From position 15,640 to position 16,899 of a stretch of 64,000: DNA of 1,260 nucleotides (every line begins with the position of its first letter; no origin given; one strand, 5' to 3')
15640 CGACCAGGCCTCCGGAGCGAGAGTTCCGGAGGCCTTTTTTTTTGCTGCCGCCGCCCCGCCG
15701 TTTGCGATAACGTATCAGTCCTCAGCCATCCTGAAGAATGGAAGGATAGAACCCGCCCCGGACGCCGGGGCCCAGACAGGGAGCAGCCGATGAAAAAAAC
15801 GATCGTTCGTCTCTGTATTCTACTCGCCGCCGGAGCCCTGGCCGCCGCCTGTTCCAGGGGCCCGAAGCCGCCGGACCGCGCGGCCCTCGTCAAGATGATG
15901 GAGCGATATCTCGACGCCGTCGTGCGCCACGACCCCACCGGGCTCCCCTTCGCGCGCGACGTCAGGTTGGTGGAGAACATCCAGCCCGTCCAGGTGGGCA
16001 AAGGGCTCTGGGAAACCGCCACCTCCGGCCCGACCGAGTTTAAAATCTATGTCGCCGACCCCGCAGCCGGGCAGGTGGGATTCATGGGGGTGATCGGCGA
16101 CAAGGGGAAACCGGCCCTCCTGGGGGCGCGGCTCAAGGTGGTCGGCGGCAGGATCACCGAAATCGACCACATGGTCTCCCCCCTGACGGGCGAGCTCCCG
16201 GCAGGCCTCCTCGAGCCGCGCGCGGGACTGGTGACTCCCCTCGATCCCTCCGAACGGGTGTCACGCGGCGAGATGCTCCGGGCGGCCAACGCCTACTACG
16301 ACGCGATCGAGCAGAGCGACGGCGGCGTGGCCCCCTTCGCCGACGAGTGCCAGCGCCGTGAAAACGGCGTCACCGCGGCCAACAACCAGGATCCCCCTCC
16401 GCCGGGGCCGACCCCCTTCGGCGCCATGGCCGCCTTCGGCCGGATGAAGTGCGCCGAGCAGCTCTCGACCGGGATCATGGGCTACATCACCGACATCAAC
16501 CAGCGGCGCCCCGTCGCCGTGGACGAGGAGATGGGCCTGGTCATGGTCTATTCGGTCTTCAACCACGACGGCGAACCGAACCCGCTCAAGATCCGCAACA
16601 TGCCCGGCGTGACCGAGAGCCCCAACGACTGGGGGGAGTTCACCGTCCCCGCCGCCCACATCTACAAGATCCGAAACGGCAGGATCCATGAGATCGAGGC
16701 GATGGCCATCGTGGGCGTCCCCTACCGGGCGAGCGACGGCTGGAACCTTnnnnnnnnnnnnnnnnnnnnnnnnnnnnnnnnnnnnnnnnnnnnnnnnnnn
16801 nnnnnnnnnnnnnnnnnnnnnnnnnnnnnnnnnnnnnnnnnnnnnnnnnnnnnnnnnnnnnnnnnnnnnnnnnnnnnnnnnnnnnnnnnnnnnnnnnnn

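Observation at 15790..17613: Lipoprotein built from two tandem copies of an uncharacterized ~300-aa domain; a third, single-copy paralog lies at 62076-63092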

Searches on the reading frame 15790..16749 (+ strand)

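Call 9: search_protein_families(library=pfam, proteins=[window:15790-16749:+], max_evalue=10)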
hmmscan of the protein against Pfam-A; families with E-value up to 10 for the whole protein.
window:15790-16749:+ (320 aa): 1 family
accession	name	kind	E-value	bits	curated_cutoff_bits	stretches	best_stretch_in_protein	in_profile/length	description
PF12680.13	SnoaL_2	-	0.16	13.1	27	0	282-301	82-101/102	SnoaL-like domain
